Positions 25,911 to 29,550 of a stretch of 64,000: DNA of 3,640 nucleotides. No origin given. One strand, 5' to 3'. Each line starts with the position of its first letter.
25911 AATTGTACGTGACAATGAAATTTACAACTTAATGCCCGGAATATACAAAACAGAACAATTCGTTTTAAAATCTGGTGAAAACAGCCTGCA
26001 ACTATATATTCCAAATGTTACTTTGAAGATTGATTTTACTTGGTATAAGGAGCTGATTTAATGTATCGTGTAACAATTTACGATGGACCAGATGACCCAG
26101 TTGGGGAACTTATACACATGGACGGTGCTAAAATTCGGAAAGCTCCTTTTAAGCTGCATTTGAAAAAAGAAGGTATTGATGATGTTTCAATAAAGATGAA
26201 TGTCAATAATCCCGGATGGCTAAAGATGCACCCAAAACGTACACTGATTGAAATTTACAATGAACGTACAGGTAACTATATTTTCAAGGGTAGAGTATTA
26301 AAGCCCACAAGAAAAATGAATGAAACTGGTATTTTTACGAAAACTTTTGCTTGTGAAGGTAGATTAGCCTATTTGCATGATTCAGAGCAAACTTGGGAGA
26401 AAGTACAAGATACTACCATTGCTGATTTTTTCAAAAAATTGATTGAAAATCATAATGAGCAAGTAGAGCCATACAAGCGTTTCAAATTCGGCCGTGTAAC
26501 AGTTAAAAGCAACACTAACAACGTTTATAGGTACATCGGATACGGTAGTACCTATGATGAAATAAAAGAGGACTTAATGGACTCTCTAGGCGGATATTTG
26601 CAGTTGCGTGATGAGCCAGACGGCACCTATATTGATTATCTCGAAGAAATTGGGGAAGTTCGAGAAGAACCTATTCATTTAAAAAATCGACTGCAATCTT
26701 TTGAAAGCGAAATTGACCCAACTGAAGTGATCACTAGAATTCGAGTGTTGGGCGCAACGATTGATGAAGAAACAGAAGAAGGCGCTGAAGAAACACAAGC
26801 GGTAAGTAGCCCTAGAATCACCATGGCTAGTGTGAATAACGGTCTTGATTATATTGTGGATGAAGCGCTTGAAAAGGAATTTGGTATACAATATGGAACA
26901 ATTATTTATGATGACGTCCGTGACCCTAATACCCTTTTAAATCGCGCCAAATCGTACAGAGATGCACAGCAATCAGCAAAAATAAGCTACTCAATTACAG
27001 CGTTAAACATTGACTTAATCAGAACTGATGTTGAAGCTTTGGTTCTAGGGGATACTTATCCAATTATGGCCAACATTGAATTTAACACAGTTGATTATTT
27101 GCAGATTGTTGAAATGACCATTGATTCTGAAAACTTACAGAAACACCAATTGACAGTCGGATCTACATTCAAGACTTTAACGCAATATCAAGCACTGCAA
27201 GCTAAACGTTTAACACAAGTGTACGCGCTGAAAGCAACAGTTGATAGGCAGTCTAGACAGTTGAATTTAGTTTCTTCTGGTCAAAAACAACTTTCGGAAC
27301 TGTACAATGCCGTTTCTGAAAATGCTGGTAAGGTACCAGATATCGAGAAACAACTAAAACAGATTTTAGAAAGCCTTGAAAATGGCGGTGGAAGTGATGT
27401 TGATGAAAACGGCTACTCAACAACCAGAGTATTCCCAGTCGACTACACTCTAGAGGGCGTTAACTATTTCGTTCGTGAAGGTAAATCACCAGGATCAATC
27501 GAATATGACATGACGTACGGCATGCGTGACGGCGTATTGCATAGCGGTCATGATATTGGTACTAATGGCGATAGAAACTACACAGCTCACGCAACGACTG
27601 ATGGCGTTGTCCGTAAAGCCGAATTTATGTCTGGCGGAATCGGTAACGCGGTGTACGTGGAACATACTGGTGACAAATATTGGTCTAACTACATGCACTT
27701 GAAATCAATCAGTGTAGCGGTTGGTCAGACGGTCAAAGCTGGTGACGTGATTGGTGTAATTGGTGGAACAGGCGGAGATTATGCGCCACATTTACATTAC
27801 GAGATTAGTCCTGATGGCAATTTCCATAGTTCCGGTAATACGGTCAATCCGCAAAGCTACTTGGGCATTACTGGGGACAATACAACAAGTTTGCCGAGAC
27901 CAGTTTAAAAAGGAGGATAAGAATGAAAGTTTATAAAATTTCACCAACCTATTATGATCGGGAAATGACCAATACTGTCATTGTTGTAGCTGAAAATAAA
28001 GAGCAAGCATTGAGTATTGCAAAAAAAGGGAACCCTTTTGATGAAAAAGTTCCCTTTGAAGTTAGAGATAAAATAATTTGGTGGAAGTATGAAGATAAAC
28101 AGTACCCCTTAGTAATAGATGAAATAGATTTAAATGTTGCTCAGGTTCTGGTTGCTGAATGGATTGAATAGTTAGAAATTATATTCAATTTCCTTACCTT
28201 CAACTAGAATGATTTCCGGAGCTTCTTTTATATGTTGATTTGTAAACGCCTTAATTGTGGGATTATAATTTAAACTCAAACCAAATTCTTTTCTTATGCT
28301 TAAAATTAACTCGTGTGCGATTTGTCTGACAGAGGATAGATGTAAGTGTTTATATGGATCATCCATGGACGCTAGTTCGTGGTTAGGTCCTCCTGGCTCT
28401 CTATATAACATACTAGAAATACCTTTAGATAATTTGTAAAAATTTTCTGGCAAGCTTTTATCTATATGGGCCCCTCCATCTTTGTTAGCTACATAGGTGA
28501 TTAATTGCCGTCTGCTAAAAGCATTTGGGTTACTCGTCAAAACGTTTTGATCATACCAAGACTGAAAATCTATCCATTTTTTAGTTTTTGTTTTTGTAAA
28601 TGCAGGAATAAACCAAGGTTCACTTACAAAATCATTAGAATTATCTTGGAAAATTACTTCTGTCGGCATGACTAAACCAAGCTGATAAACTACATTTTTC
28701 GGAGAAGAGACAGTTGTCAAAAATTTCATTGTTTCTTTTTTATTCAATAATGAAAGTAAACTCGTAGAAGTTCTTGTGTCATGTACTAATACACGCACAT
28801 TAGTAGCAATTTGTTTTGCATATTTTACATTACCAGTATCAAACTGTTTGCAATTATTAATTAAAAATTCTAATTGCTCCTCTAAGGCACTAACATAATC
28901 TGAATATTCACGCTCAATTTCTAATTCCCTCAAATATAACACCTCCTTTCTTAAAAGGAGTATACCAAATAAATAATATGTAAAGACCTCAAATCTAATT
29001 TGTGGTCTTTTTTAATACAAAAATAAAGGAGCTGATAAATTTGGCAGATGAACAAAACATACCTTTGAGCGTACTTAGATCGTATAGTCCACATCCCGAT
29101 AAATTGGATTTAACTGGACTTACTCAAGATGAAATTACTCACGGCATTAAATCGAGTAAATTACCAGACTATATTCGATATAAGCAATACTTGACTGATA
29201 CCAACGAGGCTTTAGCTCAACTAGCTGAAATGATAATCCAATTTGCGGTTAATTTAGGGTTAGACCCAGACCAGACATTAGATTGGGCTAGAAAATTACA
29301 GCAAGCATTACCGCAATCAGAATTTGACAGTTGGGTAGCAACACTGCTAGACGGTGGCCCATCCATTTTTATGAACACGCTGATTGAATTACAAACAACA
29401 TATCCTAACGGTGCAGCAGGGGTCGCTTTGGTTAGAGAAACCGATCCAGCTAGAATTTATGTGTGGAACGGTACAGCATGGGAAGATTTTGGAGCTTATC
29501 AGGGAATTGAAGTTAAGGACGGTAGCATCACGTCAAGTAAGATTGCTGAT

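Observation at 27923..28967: HEPN-like gene inserted antisense in the tail module, tail-to-tail (0-nt gap) with an 82-aa late gene: candidate defence plus self-inhibitor pair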

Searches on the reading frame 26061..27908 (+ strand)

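Call 6: search_protein_families(library=pfam, proteins=[window:26061-27908:+], max_evalue=1)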
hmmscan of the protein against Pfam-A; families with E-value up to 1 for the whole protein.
window:26061-27908:+ (615 aa): 4 families
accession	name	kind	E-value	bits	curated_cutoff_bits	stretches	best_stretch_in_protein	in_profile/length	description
PF01551.29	Peptidase_M23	-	7e-21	74.7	28.7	1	494-586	3-91/96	Peptidase family M23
PF06605.17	Prophage_tail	-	1.3e-18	68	31.3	1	162-378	54-248/250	Prophage endopeptidase tail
PF13533.13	Biotin_lipoyl_2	-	0.0029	17.8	29.8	1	547-567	11-31/32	Biotin-lipoyl like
PF22585.3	Sialidase-like_CBM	-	0.033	14.6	27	1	338-421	58-133/156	Sialidase-like, CBM domain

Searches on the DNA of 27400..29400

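Call 113: search_rna_families(source=window, start=27400, end=29400, threshold=evalue, max_evalue=1)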
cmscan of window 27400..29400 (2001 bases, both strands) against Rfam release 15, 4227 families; matches with E-value up to 1: 1.
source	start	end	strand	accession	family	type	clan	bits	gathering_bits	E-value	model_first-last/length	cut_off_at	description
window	28581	28656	+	RF02800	Rp_sR47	Gene; sRNA;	-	15.2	60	0.46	210-294/316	no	Rickettsia sRNA47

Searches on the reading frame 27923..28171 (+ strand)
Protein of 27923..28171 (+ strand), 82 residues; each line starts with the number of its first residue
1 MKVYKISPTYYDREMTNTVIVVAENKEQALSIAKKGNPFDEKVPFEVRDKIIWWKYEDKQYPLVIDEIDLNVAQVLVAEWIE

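Call 6: search_protein_families(library=pfam, proteins=[window:27923-28171:+], max_evalue=1)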
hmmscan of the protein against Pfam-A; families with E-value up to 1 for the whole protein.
window:27923-28171:+ (82 aa): 2 families
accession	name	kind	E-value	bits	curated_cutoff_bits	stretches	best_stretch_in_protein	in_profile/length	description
PF13046.11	DUF3906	-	0.0069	16.9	25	1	1-31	1-29/64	Protein of unknown function (DUF3906)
PF07129.17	DUF1381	-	0.033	14.3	27.2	1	18-34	28-44/44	Protein of unknown function (DUF1381)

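Call 7: search_protein_families(library=padloc, proteins=[window:27923-28171:+], max_evalue=1)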
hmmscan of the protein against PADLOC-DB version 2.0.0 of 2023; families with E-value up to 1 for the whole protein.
window:27923-28171:+ (82 aa): 0 families

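Call 8: search_protein_families(library=phrogs, proteins=[window:27923-28171:+], max_evalue=0.1)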
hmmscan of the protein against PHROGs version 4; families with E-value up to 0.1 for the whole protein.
window:27923-28171:+ (82 aa): 1 family
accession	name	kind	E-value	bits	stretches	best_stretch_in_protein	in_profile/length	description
phrog_11627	-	unknown function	0.0095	17.5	1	1-40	1-40/93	-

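Call 9: search_protein_families(library=ncbifam, proteins=[window:27923-28171:+], max_evalue=1)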
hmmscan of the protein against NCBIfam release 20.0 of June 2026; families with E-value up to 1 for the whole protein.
window:27923-28171:+ (82 aa): 0 families

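Call 11: search_dna_similar(query=window:27923-28168:+, collection=phages, mode=protein, max_rows=40, max_evalue=0.01)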
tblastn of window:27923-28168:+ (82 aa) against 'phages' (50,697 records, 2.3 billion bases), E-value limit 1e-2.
Records with a match: 2; places in all: 2; records where one place covers at least 80% of the query: 2.
Best place of each record, by identity: <60% 2.
By first word of the organism name: Stenotrophomonas 2.
By host as written in the record: Stenotrophomonas maltophilia 2.
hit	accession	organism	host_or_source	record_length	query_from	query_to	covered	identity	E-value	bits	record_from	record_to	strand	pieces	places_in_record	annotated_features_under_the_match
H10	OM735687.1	Stenotrophomonas phage vB_SmeS_BUCT702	Stenotrophomonas maltophilia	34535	1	80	98%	35.0%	1e-9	58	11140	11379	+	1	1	hypothetical protein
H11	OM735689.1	Stenotrophomonas phage vB_SmeS_BUCT704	Stenotrophomonas maltophilia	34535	1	80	98%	35.0%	1e-9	58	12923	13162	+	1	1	hypothetical protein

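Call 36: find_homologous_proteins(query=window:27923-28168:+, max_evalue=0.01)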
Query window:27923-28168:+ (82 aa): 1 proteins with E <= 0.01 among 2 candidates.
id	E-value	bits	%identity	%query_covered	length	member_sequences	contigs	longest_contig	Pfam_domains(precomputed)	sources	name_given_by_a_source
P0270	5.8e-45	168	95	100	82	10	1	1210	-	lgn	-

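Call 42: find_related_loci(query=A3, collection=viral_contigs, flank=3000)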
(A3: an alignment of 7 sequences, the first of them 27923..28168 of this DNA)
Query A3 (82 aa) in viral_contigs; peptide patterns used: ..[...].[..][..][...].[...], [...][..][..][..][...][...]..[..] (x = any residue, [..] = any of these).
260 stretches matched a pattern; 2 encode a relative of the query (tblastn E <= 1e-3); 2 distinct loci.
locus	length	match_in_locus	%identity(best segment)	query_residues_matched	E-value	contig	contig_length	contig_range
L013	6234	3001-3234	38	1-81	1e-14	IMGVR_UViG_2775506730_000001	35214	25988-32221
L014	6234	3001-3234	36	1-81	1e-15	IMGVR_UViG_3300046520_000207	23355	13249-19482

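Call 52: find_related_loci(query=A3, collection=genome_contigs, flank=3000)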
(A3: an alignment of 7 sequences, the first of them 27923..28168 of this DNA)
Query A3 (82 aa) in genome_contigs; peptide patterns used: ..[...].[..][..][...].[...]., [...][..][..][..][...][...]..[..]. (x = any residue, [..] = any of these).
41 stretches matched a pattern, but none encodes a relative of the query by tblastn (E <= 1e-3).

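Call 64: predict_structure(alignment_id=A4)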
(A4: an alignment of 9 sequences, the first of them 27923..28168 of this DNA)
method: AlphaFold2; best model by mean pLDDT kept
length: 82 residues; sequences in the alignment: 9
mean_pLDDT: 70.4   pTM: 0.60
mean pLDDT of the five models: 70.4, 69.7, 69.5, 69.0, 68.9
residues with pLDDT >= 90: 15; 70-90: 26; 50-70: 35; < 50: 6
segments of 3 or more residues with pLDDT < 50: none
pLDDT, mean of each block of 10 residues (from residue 1): 82 64 89 65 56 52 83 76 46
secondary structure, 60 per line:
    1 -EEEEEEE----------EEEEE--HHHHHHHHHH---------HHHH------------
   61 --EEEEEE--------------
elements in order: E2-8 E19-23 H26-35 H45-48 E63-68

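Call 70: fold_search(model_id=the predicted structure, library=viral)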
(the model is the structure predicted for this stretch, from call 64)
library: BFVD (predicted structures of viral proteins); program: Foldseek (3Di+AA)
matches with E <= 10: 500; with E <= 0.001: 0
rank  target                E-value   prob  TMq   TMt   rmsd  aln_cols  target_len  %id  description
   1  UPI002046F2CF         1.8e-02  1.00  0.49  0.64   6.0        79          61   19  (no name look-up for this kind of identifier)
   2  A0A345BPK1            2.2e-02  0.97  0.46  0.34  10.1        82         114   22  (no name in the UniProt tables at hand)
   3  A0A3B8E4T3            3.0e-02  0.97  0.44  0.56   8.2        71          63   22  RNA polymerase inhibitor [Proteus phage Stubb]
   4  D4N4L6                4.8e-02  0.80  0.37  0.47   8.2        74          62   22  Uncharacterized protein [Leuconostoc phage 1-A4]
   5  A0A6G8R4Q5            5.1e-02  0.69  0.41  0.43   9.1        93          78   19  (no name in the UniProt tables at hand)
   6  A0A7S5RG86            5.5e-02  0.99  0.51  0.48   4.3        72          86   19  (no name in the UniProt tables at hand)
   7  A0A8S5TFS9            5.5e-02  0.90  0.39  0.46   6.6        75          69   16  Uncharacterized protein [Siphoviridae sp. ctP0x5]
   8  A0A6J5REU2            5.9e-02  0.69  0.40  0.44   7.7        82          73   18  Uncharacterized protein [uncultured Caudovirales phage]
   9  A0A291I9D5            6.7e-02  0.99  0.52  0.72   3.2        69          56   20  (no name in the UniProt tables at hand)
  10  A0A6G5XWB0            6.7e-02  0.84  0.38  0.37   7.4        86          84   20  (no name in the UniProt tables at hand)
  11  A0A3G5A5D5            7.2e-02  0.60  0.40  0.36   9.1        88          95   16  Uncharacterized protein [Harvfovirus sp.]
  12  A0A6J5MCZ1            7.2e-02  0.94  0.41  0.60   7.8        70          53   20  Uncharacterized protein [uncultured Caudovirales phage]
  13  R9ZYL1                7.2e-02  0.94  0.46  0.53   7.8        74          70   26  Uncharacterized protein [Cellulophaga phage phi19:3]
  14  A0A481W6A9            7.6e-02  0.54  0.31  0.37   8.4        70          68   23  Uncharacterized protein [Pseudomonas phage Lana]
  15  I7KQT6                7.6e-02  0.93  0.45  0.58   4.7        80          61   21  Uncharacterized protein [Yersinia phage phiR2-01]
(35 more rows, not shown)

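Call 87: find_homologous_proteins(query=A5, max_evalue=0.01)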
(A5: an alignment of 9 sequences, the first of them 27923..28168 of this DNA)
Query A5 (9 sequences) (82 aa, profile of the alignment): 48 proteins with E <= 0.01 among 703 candidates.
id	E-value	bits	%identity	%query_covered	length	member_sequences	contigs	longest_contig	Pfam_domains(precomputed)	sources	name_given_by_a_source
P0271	5.9e-35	137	36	99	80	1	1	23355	-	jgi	jgi:hypothetical protein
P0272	9.3e-35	136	38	99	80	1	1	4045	-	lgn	-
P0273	1.1e-34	136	61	100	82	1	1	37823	-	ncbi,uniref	ncbi:hypothetical protein [Aerococcus sp. L_32]|uniref:hypothetical protein n=1 Tax=Aerococcus sp. L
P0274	4.1e-33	131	38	99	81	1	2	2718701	-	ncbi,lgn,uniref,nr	ncbi:hypothetical protein DEU41_0604 [Bacillus sp. AG1163]|uniref:hypothetical protein n=1 Tax=Bacil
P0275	4.4e-33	131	45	99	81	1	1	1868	-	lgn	-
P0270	1.1e-32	129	95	100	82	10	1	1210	-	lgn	-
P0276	2.7e-32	128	41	99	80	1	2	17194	-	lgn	-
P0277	1.1e-31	126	40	99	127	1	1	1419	-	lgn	-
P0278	1.3e-31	126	41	94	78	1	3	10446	-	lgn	-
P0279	1.4e-31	126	35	98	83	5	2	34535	-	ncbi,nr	ncbi:hypothetical protein [Stenotrophomonas phage vB_SmeS_BUCT704]|nr:hypothetical protein [Stenotro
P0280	1.5e-31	126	41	99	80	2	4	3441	-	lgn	-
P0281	2.2e-31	125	41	94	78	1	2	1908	-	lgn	-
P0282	2.7e-31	125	40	94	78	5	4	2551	-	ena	-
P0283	4.6e-31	124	47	99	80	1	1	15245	-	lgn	-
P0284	4.8e-31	124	38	99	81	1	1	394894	-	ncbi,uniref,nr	ncbi:hypothetical protein COJ07_06660 [Bacillus cereus]|uniref:hypothetical protein n=1 Tax=Bacillus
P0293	3.3e-29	118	34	98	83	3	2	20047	-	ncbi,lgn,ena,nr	ncbi:MAG TPA: hypothetical protein K8W25_00570 [Aerococcus urinaeequi]|nr:hypothetical protein [Aero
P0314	6.0e-11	60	34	87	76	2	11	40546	-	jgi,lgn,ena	jgi:hypothetical protein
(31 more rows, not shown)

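Call 89: find_encoding_contigs(protein=P0293, flank=3500, max_places=3)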
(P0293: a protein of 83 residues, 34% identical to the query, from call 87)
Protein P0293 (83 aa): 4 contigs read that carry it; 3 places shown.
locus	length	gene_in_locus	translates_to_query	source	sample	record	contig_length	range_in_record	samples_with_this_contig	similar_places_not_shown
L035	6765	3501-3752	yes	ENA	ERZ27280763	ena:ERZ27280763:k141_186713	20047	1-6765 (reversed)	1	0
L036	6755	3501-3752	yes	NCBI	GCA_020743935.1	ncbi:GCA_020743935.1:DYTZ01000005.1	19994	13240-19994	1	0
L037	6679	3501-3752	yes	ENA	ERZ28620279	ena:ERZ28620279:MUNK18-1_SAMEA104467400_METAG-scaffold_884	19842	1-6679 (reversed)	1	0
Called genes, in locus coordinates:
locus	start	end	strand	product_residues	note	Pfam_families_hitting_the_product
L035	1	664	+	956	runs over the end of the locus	PF04513:Baculo_PEP_C (faint)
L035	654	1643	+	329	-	-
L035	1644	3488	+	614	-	PF06605:Prophage_tail, PF01551:Peptidase_M23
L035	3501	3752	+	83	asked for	-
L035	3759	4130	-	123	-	-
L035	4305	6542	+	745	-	-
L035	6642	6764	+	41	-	?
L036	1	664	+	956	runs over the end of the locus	PF04513:Baculo_PEP_C (faint)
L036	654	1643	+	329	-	-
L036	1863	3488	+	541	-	PF06605:Prophage_tail, PF01551:Peptidase_M23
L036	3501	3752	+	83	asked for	-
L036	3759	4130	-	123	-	-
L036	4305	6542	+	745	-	-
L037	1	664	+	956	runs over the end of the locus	PF04513:Baculo_PEP_C (faint)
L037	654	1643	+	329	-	-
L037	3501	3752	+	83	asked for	-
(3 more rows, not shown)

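Call 90: find_encoding_contigs(protein=P0274, flank=3500, max_places=2)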
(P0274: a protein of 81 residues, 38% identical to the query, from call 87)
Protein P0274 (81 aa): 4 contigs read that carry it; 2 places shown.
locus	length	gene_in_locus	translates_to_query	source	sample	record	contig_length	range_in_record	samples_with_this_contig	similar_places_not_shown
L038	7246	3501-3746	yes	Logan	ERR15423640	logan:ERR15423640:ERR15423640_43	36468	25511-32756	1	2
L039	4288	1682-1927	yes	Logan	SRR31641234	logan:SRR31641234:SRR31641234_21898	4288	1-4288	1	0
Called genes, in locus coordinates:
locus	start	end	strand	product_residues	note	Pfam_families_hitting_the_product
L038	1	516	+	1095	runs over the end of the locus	PF10145:PhageMin_Tail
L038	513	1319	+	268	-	PF05709:Sipho_tail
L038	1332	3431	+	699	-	PF00657:Lipase_GDSL, PF13472:Lipase_GDSL_2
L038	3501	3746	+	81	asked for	-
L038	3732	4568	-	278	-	-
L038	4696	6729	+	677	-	PF06605:Prophage_tail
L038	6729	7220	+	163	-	-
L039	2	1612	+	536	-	?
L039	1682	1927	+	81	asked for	-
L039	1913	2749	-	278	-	-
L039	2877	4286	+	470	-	?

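Call 91: find_encoding_contigs(protein=P0314, flank=3500, max_places=4)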
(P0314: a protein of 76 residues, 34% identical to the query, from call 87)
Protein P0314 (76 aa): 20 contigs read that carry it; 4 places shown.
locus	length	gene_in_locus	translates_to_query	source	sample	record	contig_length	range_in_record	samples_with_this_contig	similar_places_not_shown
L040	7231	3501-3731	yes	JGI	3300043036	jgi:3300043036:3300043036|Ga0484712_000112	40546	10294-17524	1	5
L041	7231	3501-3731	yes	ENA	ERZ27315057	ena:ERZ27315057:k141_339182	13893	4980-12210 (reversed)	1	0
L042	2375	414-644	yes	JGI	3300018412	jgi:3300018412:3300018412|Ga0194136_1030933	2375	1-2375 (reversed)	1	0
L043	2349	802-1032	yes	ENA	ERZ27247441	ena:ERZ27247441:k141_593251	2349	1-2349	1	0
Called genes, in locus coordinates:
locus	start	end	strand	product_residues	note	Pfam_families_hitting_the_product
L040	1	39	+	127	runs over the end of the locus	-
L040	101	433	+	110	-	-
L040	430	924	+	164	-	-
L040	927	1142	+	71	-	-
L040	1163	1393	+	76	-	-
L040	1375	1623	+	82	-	-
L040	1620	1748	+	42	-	-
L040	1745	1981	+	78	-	-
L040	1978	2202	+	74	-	-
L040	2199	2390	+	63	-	-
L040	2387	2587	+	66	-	-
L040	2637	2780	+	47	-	-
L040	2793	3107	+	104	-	-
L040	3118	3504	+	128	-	-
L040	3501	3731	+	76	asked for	-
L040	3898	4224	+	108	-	PF13730:HTH_36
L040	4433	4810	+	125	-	PF16677:GP3_package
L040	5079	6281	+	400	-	PF04466:Terminase_3, PF17288:Terminase_3C, PF14890:Intein_splicing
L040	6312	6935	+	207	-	PF13392:HNH_3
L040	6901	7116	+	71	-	-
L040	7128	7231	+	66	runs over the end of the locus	-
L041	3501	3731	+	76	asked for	-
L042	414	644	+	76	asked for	-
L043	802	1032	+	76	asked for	-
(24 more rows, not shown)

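Call 109: search_protein_families(library=phrogs, alignment_id=A5, max_evalue=0.01)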
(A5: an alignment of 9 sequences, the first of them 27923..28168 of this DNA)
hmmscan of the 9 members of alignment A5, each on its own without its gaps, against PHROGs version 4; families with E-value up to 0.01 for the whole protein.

A. member 1, window:27923-28168:+ (82 aa): 1 family
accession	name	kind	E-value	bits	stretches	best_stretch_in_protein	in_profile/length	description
phrog_11627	-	unknown function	0.0095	17.5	0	1-40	1-40/93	-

B. families by the number of members that match (of 9 scanned): 2 families
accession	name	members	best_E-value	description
phrog_5444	-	5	7.9e-09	-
phrog_11627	-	1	0.0095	-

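Call 110: search_dna_similar(query=L040:3501-3728:+, collection=phages, mode=protein, max_rows=25, max_evalue=0.001)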
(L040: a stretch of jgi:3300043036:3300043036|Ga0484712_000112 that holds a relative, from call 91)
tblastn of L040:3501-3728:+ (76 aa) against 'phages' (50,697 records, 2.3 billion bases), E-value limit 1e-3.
Records with a match: 4; places in all: 4; records where one place covers at least 80% of the query: 4.
Best place of each record, by identity: <60% 4.
By first word of the organism name: Proteus 2; Stenotrophomonas 2.
By host as written in the record: Proteus mirabilis 73 2; Stenotrophomonas maltophilia 2.
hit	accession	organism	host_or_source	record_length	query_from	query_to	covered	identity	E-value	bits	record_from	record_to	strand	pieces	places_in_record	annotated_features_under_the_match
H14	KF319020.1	Proteus phage PM16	Proteus mirabilis 73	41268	1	76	100%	36.3%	1e-3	41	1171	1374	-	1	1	none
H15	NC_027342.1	Proteus phage PM16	Proteus mirabilis 73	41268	1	76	100%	36.3%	1e-3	41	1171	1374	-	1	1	none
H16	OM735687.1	Stenotrophomonas phage vB_SmeS_BUCT702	Stenotrophomonas maltophilia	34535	1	76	100%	34.9%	1e-4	43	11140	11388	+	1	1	hypothetical protein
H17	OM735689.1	Stenotrophomonas phage vB_SmeS_BUCT704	Stenotrophomonas maltophilia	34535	1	76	100%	34.9%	1e-4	43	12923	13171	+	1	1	hypothetical protein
